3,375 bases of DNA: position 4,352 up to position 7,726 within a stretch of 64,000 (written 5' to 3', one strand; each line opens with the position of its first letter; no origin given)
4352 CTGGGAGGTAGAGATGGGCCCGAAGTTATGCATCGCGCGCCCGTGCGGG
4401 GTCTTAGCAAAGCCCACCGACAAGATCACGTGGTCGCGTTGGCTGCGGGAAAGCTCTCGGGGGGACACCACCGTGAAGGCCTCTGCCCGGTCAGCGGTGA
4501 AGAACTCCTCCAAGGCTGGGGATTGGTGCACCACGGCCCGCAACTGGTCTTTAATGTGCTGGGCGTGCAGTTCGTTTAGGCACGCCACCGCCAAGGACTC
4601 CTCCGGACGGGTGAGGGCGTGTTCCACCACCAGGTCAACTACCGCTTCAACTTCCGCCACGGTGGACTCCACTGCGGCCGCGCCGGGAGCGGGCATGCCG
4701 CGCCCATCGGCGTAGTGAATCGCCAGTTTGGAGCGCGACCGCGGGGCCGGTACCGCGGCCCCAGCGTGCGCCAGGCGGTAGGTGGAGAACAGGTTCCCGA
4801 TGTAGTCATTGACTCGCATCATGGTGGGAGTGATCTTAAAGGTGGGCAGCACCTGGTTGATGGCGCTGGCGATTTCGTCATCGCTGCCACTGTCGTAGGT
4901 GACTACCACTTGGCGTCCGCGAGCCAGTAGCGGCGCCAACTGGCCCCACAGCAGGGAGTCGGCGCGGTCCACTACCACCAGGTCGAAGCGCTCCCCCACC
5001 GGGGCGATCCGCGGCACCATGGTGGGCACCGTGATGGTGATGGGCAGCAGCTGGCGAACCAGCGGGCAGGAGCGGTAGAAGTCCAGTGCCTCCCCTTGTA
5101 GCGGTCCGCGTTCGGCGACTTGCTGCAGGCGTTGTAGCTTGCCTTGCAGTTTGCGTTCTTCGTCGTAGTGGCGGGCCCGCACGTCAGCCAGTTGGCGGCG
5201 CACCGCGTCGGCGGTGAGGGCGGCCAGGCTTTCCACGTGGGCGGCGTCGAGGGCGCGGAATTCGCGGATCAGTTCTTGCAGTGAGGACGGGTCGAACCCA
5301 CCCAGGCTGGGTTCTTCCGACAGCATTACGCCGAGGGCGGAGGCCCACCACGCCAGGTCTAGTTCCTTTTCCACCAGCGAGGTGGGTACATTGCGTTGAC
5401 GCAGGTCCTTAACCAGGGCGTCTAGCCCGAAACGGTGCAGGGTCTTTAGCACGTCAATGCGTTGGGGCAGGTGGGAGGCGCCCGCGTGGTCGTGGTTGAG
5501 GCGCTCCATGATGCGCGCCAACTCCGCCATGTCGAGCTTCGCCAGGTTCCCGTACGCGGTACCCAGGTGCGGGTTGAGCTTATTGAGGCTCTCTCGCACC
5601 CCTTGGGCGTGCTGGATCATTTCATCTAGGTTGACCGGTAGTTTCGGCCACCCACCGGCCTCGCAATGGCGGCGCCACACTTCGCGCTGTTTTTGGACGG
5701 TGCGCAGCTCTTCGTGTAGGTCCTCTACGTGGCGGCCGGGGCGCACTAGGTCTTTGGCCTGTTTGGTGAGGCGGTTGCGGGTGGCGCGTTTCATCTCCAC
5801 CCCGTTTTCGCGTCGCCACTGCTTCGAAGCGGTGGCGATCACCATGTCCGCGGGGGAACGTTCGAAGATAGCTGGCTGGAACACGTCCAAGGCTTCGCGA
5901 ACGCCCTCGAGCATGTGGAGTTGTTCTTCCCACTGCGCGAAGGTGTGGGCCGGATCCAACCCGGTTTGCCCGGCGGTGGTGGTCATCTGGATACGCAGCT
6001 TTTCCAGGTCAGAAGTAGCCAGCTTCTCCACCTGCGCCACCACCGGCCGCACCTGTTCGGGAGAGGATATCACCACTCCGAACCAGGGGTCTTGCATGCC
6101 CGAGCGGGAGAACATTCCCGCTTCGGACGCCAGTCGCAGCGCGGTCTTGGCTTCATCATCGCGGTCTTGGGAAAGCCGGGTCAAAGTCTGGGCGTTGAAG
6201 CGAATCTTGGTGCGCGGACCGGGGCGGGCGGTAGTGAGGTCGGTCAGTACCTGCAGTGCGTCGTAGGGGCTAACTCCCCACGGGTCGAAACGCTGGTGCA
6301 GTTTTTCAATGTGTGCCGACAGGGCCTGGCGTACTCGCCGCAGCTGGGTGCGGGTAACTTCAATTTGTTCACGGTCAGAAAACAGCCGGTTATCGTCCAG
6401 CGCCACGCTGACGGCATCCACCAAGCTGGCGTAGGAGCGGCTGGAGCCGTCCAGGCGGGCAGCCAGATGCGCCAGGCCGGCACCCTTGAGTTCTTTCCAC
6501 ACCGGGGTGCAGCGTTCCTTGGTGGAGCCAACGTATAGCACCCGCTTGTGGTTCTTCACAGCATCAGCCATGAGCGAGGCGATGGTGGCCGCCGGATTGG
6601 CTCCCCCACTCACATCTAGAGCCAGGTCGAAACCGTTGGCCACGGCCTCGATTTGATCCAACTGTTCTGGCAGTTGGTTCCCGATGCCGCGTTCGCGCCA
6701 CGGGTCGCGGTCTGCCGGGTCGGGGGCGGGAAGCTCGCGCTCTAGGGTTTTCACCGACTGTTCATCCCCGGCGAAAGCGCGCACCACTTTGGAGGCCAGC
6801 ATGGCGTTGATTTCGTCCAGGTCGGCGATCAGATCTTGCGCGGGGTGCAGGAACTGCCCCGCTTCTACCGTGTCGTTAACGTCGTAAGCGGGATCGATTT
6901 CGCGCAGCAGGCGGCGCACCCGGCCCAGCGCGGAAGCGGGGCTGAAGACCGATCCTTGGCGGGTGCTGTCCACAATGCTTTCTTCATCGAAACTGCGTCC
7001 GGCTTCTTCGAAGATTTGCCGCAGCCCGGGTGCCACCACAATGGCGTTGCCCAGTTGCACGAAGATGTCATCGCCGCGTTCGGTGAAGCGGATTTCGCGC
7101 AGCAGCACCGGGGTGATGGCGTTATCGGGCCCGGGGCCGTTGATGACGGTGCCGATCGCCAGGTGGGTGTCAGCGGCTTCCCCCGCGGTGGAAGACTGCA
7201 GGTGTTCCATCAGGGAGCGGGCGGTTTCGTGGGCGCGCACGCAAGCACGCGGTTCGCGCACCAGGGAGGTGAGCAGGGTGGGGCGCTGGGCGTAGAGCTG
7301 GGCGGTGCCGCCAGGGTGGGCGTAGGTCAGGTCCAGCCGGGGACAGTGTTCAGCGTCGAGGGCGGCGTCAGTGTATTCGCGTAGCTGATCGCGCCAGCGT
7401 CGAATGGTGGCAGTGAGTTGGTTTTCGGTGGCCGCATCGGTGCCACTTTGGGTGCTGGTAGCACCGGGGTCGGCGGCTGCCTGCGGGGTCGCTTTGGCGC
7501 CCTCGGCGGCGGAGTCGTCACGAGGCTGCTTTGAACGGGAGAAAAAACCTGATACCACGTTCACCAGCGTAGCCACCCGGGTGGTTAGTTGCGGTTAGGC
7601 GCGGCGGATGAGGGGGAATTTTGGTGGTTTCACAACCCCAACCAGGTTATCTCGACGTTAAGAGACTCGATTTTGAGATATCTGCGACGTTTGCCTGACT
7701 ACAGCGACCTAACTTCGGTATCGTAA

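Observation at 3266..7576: Giant SF1 helicase/nuclease-family protein in which every catalytic motif I can place looks substituted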

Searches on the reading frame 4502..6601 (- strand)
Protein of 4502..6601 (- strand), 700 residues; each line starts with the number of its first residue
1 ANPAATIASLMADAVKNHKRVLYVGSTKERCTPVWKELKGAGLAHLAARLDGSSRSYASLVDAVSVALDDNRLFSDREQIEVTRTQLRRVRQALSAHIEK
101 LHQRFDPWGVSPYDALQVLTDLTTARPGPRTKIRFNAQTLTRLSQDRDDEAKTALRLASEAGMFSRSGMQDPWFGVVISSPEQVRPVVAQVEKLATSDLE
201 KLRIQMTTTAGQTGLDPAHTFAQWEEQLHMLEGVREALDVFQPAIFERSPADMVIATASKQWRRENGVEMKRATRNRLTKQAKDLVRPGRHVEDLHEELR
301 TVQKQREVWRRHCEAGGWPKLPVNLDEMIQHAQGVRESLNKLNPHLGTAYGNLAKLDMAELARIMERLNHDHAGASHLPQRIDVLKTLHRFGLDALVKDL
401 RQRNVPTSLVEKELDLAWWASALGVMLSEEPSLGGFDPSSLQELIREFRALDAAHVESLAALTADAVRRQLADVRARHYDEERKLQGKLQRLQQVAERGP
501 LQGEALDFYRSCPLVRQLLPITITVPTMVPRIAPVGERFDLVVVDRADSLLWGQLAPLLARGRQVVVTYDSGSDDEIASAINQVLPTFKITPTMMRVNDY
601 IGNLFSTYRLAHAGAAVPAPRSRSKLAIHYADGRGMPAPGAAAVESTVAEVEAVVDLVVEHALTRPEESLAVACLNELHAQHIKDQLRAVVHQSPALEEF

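Call 26: search_protein_families(library=pfam, proteins=[window:4502-6601:-], max_evalue=10)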
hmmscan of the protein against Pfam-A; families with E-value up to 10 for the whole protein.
window:4502-6601:- (700 aa): 5 families
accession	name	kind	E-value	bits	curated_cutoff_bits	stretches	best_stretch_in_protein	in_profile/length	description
PF04992.19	RNA_pol_Rpb1_6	-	0.0044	17.3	23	1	277-334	40-102/189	RNA polymerase Rpb1, domain 6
PF14301.12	DUF4376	-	0.099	13.6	25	1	74-104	56-86/106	Domain of unknown function (DUF4376)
PF12283.13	Protein_K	-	0.25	12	25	1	180-199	27-46/56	Bacteriophage protein K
PF07201.16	HrpJ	-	0.35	11.6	25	1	85-167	46-133/166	HrpJ-like domain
PF02403.27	Seryl_tRNA_N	-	5.5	7.7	28.2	0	252-305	29-82/108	Seryl-tRNA synthetase N-terminal domain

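Call 48: search_protein_families(library=ncbifam, proteins=[window:4502-6601:-], max_evalue=10)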
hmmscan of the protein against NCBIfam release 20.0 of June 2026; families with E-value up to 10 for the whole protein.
window:4502-6601:- (700 aa): 5 families
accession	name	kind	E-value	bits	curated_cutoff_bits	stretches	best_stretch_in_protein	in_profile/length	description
NF058533.1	antiphage_ProA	equivalog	1e-35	122.7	1500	3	6-305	680-969/1903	anti-phage protein ProA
NF042953.1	Hhe_antiphage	equivalog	3.3e-18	64.5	2000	3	5-367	356-723/1797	DUF4011 domain-containing anti-phage protein Hhe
NF003153.0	PRK04115.1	equivalog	0.055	13.6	114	0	61-94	92-125/138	hypothetical protein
NF041841.1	his_kin_VxrA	equivalog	0.073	11.5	750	1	456-497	288-328/480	sensor histidine kinase VxrA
NF033155.1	CatA_like_1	equivalog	0.22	11.3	300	1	64-154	31-122/209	CatA-like O-acetyltransferase, family 1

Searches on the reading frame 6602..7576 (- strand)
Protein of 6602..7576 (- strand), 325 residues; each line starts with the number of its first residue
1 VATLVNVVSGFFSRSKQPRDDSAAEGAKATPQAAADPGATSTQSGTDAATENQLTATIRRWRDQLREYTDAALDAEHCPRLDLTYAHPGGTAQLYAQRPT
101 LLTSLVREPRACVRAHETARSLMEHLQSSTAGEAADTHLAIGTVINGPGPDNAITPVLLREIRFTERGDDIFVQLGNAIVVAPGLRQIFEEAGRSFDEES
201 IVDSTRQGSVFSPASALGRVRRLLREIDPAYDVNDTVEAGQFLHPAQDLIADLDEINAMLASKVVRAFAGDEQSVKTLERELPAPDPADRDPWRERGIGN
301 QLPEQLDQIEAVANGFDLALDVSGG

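Call 26: search_protein_families(library=pfam, proteins=[window:6602-7576:-], max_evalue=10)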
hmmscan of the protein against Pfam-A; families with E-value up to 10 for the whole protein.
window:6602-7576:- (325 aa): 3 families
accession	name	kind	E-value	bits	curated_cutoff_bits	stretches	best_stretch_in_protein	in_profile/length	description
PF19353.4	DUF5930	-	0.044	13.3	27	1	162-208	217-262/320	Family of unknown function (DUF5930)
PF22991.1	Lock_Gag1-like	-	0.073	13.3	27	1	52-74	6-28/44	Gag1-like, lock domain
PF12221.13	HflK_N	-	0.78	10.2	22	1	286-309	7-29/44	Bacterial membrane protein N terminal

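Call 48: search_protein_families(library=ncbifam, proteins=[window:6602-7426:-], max_evalue=10)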
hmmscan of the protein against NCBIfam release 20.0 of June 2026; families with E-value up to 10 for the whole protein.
window:6602-7426:- (275 aa): 0 families
